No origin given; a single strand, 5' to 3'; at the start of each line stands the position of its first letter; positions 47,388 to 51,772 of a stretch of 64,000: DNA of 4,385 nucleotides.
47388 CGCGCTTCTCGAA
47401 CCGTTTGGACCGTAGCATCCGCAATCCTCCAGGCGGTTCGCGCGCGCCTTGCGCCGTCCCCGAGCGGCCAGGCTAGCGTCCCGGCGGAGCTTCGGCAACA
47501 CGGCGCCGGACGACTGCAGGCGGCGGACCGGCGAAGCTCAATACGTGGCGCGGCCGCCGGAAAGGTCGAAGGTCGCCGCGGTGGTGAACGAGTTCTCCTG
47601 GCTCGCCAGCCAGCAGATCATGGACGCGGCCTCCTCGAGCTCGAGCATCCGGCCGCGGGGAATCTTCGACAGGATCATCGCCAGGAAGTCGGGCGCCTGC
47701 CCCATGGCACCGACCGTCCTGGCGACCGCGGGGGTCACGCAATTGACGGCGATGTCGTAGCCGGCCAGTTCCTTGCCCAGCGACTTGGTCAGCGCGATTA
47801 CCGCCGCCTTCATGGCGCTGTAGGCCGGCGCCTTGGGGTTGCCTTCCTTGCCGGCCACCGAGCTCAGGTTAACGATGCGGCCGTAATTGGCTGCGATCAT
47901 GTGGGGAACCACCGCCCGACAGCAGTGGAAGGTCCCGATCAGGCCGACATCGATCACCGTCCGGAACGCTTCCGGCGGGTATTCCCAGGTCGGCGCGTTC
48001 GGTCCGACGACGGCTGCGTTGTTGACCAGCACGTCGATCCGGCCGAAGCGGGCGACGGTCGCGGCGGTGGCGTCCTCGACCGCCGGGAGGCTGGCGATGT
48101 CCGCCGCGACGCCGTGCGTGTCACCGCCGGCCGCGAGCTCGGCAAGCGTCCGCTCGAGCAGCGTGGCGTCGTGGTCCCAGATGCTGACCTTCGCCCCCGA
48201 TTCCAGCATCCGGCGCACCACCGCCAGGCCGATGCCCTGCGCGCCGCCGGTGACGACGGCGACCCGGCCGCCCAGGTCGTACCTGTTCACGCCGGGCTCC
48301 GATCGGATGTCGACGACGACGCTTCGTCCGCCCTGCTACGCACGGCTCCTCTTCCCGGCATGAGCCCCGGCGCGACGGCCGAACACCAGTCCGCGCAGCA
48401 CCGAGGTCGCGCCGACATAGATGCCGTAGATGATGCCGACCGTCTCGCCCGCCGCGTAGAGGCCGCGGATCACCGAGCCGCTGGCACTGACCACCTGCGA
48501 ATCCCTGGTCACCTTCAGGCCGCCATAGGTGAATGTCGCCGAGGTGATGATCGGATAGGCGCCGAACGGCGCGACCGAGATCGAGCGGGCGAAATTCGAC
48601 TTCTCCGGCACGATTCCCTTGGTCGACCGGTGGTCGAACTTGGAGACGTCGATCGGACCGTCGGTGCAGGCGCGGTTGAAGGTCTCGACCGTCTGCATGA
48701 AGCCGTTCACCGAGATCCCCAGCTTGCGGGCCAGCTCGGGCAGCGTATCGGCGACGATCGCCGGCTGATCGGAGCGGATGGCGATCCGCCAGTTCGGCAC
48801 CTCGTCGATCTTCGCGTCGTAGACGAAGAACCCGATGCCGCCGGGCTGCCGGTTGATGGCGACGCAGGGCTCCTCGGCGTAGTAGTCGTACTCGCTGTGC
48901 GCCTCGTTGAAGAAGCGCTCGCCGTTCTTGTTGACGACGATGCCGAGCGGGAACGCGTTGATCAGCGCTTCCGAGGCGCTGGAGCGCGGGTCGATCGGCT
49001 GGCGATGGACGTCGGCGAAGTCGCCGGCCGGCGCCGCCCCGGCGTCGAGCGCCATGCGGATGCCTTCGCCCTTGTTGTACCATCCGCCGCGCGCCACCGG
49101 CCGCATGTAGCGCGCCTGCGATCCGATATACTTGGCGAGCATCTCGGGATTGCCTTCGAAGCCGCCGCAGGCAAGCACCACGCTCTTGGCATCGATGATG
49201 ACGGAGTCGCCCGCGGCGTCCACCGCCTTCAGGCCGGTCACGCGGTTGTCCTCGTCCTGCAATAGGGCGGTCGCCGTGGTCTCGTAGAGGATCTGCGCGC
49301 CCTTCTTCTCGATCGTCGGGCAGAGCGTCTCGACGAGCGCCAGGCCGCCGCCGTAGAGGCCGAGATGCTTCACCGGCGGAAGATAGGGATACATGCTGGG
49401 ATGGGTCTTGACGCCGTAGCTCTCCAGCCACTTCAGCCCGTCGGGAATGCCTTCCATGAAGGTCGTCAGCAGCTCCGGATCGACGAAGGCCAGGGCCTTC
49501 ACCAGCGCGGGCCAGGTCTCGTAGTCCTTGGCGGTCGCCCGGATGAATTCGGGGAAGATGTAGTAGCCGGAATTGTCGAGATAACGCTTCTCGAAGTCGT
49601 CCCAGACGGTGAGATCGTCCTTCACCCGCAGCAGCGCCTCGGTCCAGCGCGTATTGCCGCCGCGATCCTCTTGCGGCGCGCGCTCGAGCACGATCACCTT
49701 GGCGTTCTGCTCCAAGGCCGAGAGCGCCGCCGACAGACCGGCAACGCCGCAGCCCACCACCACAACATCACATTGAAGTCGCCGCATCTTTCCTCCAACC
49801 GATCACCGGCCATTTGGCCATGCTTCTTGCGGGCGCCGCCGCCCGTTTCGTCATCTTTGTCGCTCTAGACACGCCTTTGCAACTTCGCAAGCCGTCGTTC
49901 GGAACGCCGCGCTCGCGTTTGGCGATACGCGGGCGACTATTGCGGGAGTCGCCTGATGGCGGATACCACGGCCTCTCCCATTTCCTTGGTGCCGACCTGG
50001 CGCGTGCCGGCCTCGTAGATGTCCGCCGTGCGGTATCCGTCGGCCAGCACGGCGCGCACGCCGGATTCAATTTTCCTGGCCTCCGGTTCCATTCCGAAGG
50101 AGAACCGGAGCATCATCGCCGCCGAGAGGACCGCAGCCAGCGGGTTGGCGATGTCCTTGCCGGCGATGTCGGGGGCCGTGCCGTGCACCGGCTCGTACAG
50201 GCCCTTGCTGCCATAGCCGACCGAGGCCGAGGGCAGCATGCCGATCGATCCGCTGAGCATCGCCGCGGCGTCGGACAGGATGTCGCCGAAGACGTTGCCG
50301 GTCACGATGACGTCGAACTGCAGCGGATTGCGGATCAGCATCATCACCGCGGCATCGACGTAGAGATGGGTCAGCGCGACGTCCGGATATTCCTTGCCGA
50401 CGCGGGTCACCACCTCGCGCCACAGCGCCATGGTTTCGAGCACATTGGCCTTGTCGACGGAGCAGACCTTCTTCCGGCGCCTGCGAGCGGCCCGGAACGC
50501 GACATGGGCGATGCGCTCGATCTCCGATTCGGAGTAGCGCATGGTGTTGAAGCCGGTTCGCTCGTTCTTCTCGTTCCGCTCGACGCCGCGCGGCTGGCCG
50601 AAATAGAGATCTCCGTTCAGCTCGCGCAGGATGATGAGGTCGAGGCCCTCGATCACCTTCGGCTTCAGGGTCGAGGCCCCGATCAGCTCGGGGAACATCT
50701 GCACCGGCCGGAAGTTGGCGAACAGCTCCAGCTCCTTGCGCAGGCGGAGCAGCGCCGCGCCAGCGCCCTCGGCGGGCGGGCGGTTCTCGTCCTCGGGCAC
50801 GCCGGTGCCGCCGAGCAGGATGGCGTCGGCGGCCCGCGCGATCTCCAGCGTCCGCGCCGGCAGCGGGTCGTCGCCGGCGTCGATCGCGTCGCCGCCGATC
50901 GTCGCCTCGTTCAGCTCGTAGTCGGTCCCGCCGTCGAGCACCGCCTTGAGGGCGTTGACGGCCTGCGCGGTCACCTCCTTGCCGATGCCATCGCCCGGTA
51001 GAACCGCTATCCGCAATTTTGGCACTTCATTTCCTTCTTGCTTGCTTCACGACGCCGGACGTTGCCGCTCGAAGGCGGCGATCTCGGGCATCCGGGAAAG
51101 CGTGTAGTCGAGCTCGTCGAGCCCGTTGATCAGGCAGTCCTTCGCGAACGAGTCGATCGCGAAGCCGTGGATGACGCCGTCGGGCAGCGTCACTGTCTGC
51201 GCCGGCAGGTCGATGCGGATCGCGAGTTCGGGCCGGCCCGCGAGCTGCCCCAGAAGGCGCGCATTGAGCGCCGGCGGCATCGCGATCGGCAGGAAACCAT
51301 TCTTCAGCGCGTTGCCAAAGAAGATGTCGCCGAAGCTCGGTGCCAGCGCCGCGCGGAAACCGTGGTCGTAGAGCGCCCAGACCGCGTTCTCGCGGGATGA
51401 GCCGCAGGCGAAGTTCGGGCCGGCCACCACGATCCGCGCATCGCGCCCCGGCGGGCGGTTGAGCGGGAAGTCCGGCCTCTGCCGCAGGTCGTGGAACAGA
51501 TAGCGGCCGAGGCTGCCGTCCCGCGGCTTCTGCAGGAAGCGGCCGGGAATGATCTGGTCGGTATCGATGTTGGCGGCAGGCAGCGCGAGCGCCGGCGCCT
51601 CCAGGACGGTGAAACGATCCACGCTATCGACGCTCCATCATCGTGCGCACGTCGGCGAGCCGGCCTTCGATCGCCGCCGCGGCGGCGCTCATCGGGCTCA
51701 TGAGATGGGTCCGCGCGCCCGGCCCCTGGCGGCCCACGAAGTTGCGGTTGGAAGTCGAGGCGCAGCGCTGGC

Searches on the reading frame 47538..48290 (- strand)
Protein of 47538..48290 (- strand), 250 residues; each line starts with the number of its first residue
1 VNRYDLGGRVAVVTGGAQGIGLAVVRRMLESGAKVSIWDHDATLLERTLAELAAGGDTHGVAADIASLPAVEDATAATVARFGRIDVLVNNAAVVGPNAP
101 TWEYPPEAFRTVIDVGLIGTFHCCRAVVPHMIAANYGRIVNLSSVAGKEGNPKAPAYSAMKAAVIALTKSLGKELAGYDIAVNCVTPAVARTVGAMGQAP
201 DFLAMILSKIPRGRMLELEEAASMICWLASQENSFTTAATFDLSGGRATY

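Call 7: search_protein_families(library=pfam, proteins=[window:47538-48290:-], max_evalue=0.001)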
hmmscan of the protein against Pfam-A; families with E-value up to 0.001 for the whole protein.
window:47538-48290:- (250 aa): 4 families
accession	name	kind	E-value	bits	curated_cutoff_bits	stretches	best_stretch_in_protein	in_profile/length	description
PF13561.12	adh_short_C2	-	7.1e-54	183.3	27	1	17-246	3-234/236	Enoyl-(Acyl carrier protein) reductase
PF00106.31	adh_short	-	1.5e-53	181.6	26.6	1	9-194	1-186/195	short chain dehydrogenase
PF08659.16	KR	-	1.1e-08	35.6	22.6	1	12-169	4-161/180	KR domain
PF01370.27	Epimerase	-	2.8e-05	24.1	20.9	1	12-175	2-160/240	NAD dependent epimerase/dehydratase family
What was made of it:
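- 47538..48290 (-): SDR-family oxidoreductase, 250 aa, 119 nt upstream. It is a neighbour; functional linkage is not supported. Pfam adh_short (call 7).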

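Call 9: search_protein_families(library=ncbifam, proteins=[window:47538-48290:-], max_evalue=0.00001)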
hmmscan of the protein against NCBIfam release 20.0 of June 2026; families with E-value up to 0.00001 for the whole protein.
window:47538-48290:- (250 aa): 216 families (the best 25 are shown)
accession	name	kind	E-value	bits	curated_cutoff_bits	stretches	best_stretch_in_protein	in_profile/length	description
NF004198.0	PRK05653.1-3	equivalog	4.6e-61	206.4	296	1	6-247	5-246/248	3-oxoacyl-ACP reductase FabG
NF005559.1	PRK07231.1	subfamily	1.9e-58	197.9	215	1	6-248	2-248/249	glucose 1-dehydrogenase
NF009466.0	PRK12826.1-2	subfamily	3.7e-57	193.6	222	1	9-248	4-245/248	3-oxoacyl-ACP reductase FabG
NF005067.0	PRK06484.1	equivalog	1.3e-49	169.2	713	1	8-250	9-254/524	short chain dehydrogenase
TIGR01830.1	3oxo_ACP_reduc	equivalog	3.2e-49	167.8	297.75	1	11-246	1-237/239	3-oxoacyl-[acyl-carrier-protein] reductase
NF052558.1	MBtsdlDhBudC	equivalog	1e-48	166.1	270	1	8-247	3-241/250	meso-2,3-butanediol dehydrogenase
NF004791.0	PRK06138.1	equivalog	1.5e-47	162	312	1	5-247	2-249/252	SDR family oxidoreductase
NF005309.0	PRK06841.1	subfamily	3.1e-47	161.2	286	1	3-246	10-251/255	GolD/DthD family dehydrogenase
NF004197.0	PRK05653.1-1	equivalog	4.2e-47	160.9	332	1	5-247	4-246/249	3-oxoacyl-ACP reductase FabG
NF004818.0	PRK06172.1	equivalog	2.5e-46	158.1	336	1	5-247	4-250/253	SDR family oxidoreductase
TIGR01963.1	PHB_DH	subfamily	2.5e-46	158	307.05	1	9-246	2-251/255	3-hydroxybutyrate dehydrogenase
NF006070.0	PRK08213.1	subfamily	3.4e-46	157.9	279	1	2-247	6-256/259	gluconate 5-dehydrogenase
NF005472.0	PRK07067.1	equivalog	5.7e-46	157.2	338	1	6-247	4-254/257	L-iditol 2-dehydrogenase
NF009093.0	PRK12429.1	subfamily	7.6e-45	153.2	258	1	6-246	3-255/259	3-hydroxybutyrate dehydrogenase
NF009464.0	PRK12824.1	subfamily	1.2e-43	149.6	269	1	9-247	3-242/245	3-oxoacyl-ACP reductase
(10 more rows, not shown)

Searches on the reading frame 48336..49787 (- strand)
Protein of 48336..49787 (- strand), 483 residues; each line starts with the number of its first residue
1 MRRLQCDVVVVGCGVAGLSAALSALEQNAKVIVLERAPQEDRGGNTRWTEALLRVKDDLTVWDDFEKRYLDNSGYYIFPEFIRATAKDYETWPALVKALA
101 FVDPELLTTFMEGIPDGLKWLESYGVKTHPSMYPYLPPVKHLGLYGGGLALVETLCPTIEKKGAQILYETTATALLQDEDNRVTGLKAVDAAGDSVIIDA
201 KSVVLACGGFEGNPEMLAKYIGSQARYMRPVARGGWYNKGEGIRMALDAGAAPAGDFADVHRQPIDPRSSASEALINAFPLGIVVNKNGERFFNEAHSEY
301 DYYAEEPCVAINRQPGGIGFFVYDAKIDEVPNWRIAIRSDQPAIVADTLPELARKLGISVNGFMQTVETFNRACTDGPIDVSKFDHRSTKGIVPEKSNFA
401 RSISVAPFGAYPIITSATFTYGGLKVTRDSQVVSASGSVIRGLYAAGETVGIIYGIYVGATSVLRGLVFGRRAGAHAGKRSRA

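Call 7: search_protein_families(library=pfam, proteins=[window:48336-49787:-], max_evalue=0.001)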
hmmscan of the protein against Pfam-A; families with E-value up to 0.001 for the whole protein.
window:48336-49787:- (483 aa): 10 families
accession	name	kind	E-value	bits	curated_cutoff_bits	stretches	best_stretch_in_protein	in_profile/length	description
PF00890.30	FAD_binding_2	-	4.7e-41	141.8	20.4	1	7-460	1-410/414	FAD binding domain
PF01266.30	DAO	-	3.7e-14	53.5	27.9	1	7-211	1-206/353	FAD dependent oxidoreductase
PF12831.13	FAD_oxidored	-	2.6e-08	34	27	1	7-45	1-37/416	FAD dependent oxidoreductase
PF03486.20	HI0933_like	-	2.9e-08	33.9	50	1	7-39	2-34/244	HI0933-like protein Rossmann domain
PF07992.20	Pyr_redox_2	-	6.4e-07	29.5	26.1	1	7-213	2-113/291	Pyridine nucleotide-disulphide oxidoreductase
PF00732.25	GMC_oxred_N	-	2e-05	25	23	1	154-217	133-197/218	GMC oxidoreductase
PF01946.23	Thi4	-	2.5e-05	24.1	26.2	1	5-77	17-92/235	Thi4 family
PF01262.27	AlaDh_PNT_C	-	0.00017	21.6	23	1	6-42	29-65/214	Alanine dehydrogenase/PNT, C-terminal domain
PF05834.18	Lycopene_cycl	-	0.00029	20.5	23.4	1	7-49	1-45/380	Lycopene cyclase protein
PF00070.33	Pyr_redox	-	0.00093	20.1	22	0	8-39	2-33/82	Pyridine nucleotide-disulphide oxidoreductase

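Call 9: search_protein_families(library=ncbifam, proteins=[window:48336-49787:-], max_evalue=0.00001)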
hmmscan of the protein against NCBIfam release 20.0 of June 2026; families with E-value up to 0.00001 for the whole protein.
window:48336-49787:- (483 aa): 46 families (the best 25 are shown)
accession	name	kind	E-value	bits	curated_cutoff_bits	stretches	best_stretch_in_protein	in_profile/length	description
NF006130.0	PRK08274.1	equivalog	1e-103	347.7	369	1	5-480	5-461/467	FAD-dependent tricarballylate dehydrogenase TcuA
TIGR02485.1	CobZ_N-term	equivalog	1.3e-61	208.7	372.55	1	7-481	3-435/437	FAD-dependent tricarballylate dehydrogenase TcuA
NF005510.0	PRK07121.1-3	subfamily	6.3e-46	157.2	481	1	145-480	176-489/492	FAD-binding protein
NF005511.0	PRK07121.1-4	equivalog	2.5e-45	155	466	2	194-482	261-544/553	FAD-binding protein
TIGR01813.1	flavo_cyto_c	subfamily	7e-45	153.6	285.45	2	147-474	128-443/444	flavocytochrome c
NF004789.0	PRK06134.1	subfamily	5.4e-43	147.4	747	3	146-304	214-379/581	FAD-dependent oxidoreductase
NF053717.1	VnlPnlRedVprA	equivalog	4.2e-42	144.6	600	2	5-296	6-285/481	vinyl phenol reductase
NF005508.0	PRK07121.1-1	equivalog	7.5e-38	130.3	537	2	145-481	172-494/497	FAD-binding protein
NF005512.0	PRK07121.1-5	subfamily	7.9e-38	130.2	812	1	140-479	173-488/489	FAD-binding protein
NF005064.0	PRK06481.1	equivalog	8.1e-38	130.4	542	1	148-478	189-500/506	flavocytochrome c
NF005509.0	PRK07121.1-2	subfamily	4.3e-36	124.6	630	1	164-478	218-522/527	FAD-binding protein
NF005882.1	PRK07843.1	equivalog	1.3e-35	122.9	788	2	145-470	198-540/547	3-oxosteroid 1-dehydrogenase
NF009478.0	PRK12844.1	equivalog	6.5e-35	120.5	789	1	147-481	208-552/559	3-ketosteroid-delta-1-dehydrogenase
NF009477.0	PRK12843.1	equivalog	4.2e-33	114.7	758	1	148-481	220-572/578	FAD-dependent oxidoreductase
NF053677.1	Desat2ChcC2Cyan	equivalog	2.4e-29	102.1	900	1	148-478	202-552/558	4-oxocyclohex-2-ene-1-carboxylate 5-dehydrogenase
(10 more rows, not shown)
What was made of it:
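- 48336..49787 (-): TcuA-like FAD-dependent oxidoreductase, 483 aa. It is a neighbour; functional linkage is not supported. NF006130 TcuA 347.7 bits, below the cutoff of 369 (call 9).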

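Call 58: find_homologous_proteins(query=window:48336-49787:-, max_evalue=1e-30)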
Query window:48336-49787:- (483 aa): 3225 proteins with E <= 1e-30 among 8000 candidates; the best 120 are listed.
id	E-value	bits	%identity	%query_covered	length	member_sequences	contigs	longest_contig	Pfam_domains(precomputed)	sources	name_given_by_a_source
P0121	0.0e+0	1101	100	100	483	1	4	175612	PF01266.31,PF00890.31,PF07992.21,PF03486.21,PF00732.26,PF12831.14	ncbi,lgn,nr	ncbi:MAG TPA: FAD-dependent oxidoreductase [Dongiaceae bacterium]|nr:FAD-dependent oxidoreductase [D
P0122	5.0e-283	957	85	98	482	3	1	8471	PF01266.31,PF00890.31,PF07992.21,PF03486.21,PF00732.26,PF12831.14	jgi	jgi:tricarballylate dehydrogenase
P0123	1.9e-273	926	82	99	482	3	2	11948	PF01266.31,PF00890.31,PF07992.21,PF03486.21,PF12831.14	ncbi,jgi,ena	ncbi:MAG: FAD-dependent oxidoreductase [Roseiarcus sp.]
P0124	1.6e-211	722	64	100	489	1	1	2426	PF01266.31,PF00890.31,PF07992.21,PF03486.21,PF12831.14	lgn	-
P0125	1.6e-205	702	65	99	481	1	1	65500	PF01266.31,PF00890.31,PF03486.21,PF12831.14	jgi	jgi:tricarballylate dehydrogenase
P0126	1.7e-205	702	64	100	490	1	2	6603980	PF01266.31,PF00890.31,PF07992.21,PF03486.21,PF12831.14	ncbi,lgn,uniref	ncbi:FAD-dependent oxidoreductase [Tardiphaga sp. 215_C5_N2_1]|uniref:FAD-dependent oxidoreductase n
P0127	3.7e-205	701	64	99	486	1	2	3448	PF01266.31,PF00890.31,PF07992.21,PF03486.21,PF00732.26,PF12831.14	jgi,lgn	jgi:tricarballylate dehydrogenase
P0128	6.7e-205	700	64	99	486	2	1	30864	PF01266.31,PF00890.31,PF03486.21,PF12831.14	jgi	jgi:tricarballylate dehydrogenase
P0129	1.8e-196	672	61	100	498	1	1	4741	PF01266.31,PF00890.31,PF07992.21,PF03486.21,PF12831.14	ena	-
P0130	9.4e-195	666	60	99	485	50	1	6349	PF01946.24,PF01266.31,PF00890.31,PF07992.21,PF03486.21,PF12831.14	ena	-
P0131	5.4e-192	657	61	98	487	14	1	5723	PF01266.31,PF00890.31,PF07992.21,PF03486.21,PF12831.14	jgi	-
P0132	8.3e-191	653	62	100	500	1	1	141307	PF01266.31,PF00890.31,PF07992.21,PF03486.21,PF01262.28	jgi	jgi:tricarballylate dehydrogenase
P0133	1.5e-190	652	61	98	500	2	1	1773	PF01266.31,PF00890.31,PF03486.21,PF12831.14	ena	-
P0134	2.5e-190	652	58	98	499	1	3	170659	PF01266.31,PF00890.31,PF03486.21,PF05834.19,PF12831.14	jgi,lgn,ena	-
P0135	1.6e-186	639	60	99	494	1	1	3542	PF01266.31,PF00890.31,PF07992.21,PF03486.21,PF12831.14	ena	-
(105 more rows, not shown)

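Call 59: find_encoding_contigs(protein=P0123, flank=8000, max_places=2)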
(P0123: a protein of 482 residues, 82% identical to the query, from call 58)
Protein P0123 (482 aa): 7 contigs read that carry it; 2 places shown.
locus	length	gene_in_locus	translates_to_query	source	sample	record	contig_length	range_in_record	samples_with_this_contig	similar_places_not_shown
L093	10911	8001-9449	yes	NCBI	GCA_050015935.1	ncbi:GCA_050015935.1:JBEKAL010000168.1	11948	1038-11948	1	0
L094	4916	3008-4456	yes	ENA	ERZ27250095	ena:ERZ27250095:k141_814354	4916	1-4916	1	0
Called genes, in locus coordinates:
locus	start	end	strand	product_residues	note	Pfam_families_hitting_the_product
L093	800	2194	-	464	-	PF07969:Amidohydro_3, PF01979:Amidohydro_1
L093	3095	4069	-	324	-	PF02653:BPD_transp_2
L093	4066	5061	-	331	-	PF02653:BPD_transp_2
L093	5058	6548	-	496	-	PF00005:ABC_tran, PF13304:AAA_21 (faint), PF00005:ABC_tran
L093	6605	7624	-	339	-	PF13407:Peripla_BP_4, PF00532:Peripla_BP_1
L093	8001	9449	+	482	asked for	PF00890:FAD_binding_2, PF01266:DAO, PF03486:HI0933_like (faint), PF07992:Pyr_redox_2 (faint), PF12831:FAD_oxidored (faint)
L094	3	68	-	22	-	?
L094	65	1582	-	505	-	PF00005:ABC_tran, PF13304:AAA_21 (faint), PF00005:ABC_tran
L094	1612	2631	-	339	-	PF13407:Peripla_BP_4, PF00532:Peripla_BP_1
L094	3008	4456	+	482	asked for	PF00890:FAD_binding_2, PF01266:DAO, PF03486:HI0933_like (faint), PF07992:Pyr_redox_2 (faint), PF12831:FAD_oxidored (faint)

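Call 60: find_encoding_contigs(protein=P0126, flank=8000, max_places=1)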
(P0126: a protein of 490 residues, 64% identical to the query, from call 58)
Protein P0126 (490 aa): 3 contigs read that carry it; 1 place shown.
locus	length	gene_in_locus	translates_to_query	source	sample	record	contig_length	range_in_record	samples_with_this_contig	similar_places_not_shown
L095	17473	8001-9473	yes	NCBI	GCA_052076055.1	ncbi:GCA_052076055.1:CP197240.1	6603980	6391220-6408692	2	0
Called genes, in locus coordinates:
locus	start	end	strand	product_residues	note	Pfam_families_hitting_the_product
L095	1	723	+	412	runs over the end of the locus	PF02515:CoA_transf_3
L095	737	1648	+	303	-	PF03328:HpcH_HpaI, PF15617:C-C_Bond_Lyase (faint)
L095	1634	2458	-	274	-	PF09339:HTH_IclR, PF12802:MarR_2 (faint), PF01614:IclR_C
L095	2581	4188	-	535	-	PF00732:GMC_oxred_N, PF05199:GMC_oxred_C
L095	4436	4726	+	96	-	PF00111:Fer2 (weak)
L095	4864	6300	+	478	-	PF00171:Aldedh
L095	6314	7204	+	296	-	PF00106:adh_short, PF08659:KR, PF13561:adh_short_C2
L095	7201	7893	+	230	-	PF02798:GST_N, PF13417:GST_N_3, PF13409:GST_N_2, PF17172:GST_N_4, PF13410:GST_C_2, PF00043:GST_C (weak)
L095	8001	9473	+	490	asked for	PF00890:FAD_binding_2, PF01266:DAO, PF03486:HI0933_like (faint), PF07992:Pyr_redox_2 (weak), PF12831:FAD_oxidored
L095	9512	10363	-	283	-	PF00378:ECH_1, PF16113:ECH_2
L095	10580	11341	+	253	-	PF00106:adh_short, PF23441:SDR (weak), PF08659:KR, PF13561:adh_short_C2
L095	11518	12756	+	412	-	PF13433:Peripla_BP_5 (faint), PF13458:Peripla_BP_6, PF01094:ANF_receptor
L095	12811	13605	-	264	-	PF00561:Abhydrolase_1, PF12697:Abhydrolase_6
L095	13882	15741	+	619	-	PF00501:AMP-binding, PF23562:AMP-binding_C_3 (weak)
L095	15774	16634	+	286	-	PF03328:HpcH_HpaI, PF15617:C-C_Bond_Lyase (faint)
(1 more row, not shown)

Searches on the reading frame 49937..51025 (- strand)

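Call 7: search_protein_families(library=pfam, proteins=[window:49937-51025:-], max_evalue=0.001)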
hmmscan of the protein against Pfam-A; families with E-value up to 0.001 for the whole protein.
window:49937-51025:- (362 aa): 1 family
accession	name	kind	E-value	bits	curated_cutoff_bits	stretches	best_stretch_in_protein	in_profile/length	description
PF00180.25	Iso_dh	-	3.4e-129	431.5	27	1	6-353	2-348/348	Isocitrate/isopropylmalate dehydrogenase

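Call 9: search_protein_families(library=ncbifam, proteins=[window:49937-51025:-], max_evalue=0.00001)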
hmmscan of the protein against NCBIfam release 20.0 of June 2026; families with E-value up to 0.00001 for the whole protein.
window:49937-51025:- (362 aa): 16 families
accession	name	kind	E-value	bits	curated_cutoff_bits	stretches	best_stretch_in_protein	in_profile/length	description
TIGR00169.1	leuB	equivalog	2.1e-136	454.5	353.2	1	5-352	1-348/349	3-isopropylmalate dehydrogenase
TIGR02088.1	LEU3_arch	subfamily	7.2e-81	271.9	409.8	1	6-352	1-322/324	isopropylmalate/isohomocitrate dehydrogenases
NF002898.0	PRK03437.1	equivalog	5.7e-78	262.6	393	1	3-357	4-345/347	3-isopropylmalate dehydrogenase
NF040626.1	AksF2_Meth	equivalog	4.7e-76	256.2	540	1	4-358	2-331/333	homoisocitrate dehydrogenase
NF040619.1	AksF_Meth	equivalog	1.4e-74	251.3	500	1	5-337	3-331/343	homoisocitrate dehydrogenase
TIGR02089.1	TTC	equivalog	3.6e-66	223.5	470.4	1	3-356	3-351/352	tartrate dehydrogenase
NF006673.0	PRK09222.1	equivalog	4.1e-65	220.6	509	1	3-361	4-345/482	NADP-dependent isocitrate dehydrogenase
NF006529.0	PRK08997.1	equivalog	6.4e-64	216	510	1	3-355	3-333/335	isocitrate dehydrogenase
NF006048.0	PRK08194.1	equivalog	1.9e-62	211.4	501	1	1-359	1-351/352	tartrate dehydrogenase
NF040855.1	iso_homocit_dh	equivalog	4.2e-56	190.7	680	1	5-358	3-320/345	isocitrate--homoisocitrate dehydrogenase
TIGR02924.1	ICDH_alpha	equivalog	5.2e-55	187.4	561.35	1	6-361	3-341/473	isocitrate dehydrogenase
TIGR00175.1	mito_nad_idh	equivalog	4.3e-45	154.3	432.4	1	4-354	4-331/334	isocitrate dehydrogenase (NAD(+))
NF005036.0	PRK06451.1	equivalog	2.6e-33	115.4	484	2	223-359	275-410/412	NADP-dependent isocitrate dehydrogenase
TIGR00183.1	prok_nadp_idh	equivalog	1.3e-31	109.8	567.3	2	215-356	274-415/417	isocitrate dehydrogenase (NADP(+))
NF005425.0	PRK07006.1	equivalog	2.5e-26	92.4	490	1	216-355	275-414/416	NADP-dependent isocitrate dehydrogenase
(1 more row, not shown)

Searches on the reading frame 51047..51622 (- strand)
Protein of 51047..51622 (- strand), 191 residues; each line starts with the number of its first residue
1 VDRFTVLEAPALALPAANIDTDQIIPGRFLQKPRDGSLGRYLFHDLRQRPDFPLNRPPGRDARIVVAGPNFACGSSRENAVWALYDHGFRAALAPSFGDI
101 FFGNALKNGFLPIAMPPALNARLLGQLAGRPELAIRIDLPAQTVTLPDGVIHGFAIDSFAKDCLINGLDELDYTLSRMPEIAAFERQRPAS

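Call 7: search_protein_families(library=pfam, proteins=[window:51047-51622:-], max_evalue=0.001)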
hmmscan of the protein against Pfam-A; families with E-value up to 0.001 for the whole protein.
window:51047-51622:- (191 aa): 1 family
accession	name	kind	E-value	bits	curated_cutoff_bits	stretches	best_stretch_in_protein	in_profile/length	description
PF00694.25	Aconitase_C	-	1.4e-20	74.4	22.8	1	4-116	4-129/131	Aconitase C-terminal domain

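Call 9: search_protein_families(library=ncbifam, proteins=[window:51047-51622:-], max_evalue=0.00001)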
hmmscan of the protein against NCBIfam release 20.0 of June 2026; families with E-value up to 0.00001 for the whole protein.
window:51047-51622:- (191 aa): 9 families
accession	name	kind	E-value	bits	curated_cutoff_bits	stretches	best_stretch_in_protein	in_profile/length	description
NF002458.0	PRK01641.1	subfamily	4.1e-61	206.1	167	1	1-190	1-195/202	3-isopropylmalate dehydratase small subunit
TIGR00171.1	leuD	equivalog_domain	1.4e-48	165.3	116.25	1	1-177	1-184/188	3-isopropylmalate dehydratase small subunit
TIGR02087.1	LEUD_arch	subfamily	2.4e-22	79.4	108.95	1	18-117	9-103/157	LeuD/DmdB family oxidoreductase small subunit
NF040604.2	HacB_Meth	equivalog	2.4e-17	63.3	230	1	17-115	12-105/159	homoaconitase small subunit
TIGR02084.1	leud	equivalog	3.4e-17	62.5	245.85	1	17-113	8-99/156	3-isopropylmalate dehydratase small subunit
NF040625.1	HacB2_Meth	equivalog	5.7e-17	61.7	230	1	17-113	13-103/161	homoaconitase small subunit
NF010629.0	PRK14023.1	equivalog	4.8e-15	55.8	229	1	17-114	9-102/166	homoaconitate hydratase small subunit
TIGR00139.1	h_aconitase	equivalog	1.2e-09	37.1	529.9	1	16-126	539-645/709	homoaconitase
NF005558.0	PRK07229.1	equivalog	6.2e-07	28.4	612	1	16-115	479-578/647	aconitate hydratase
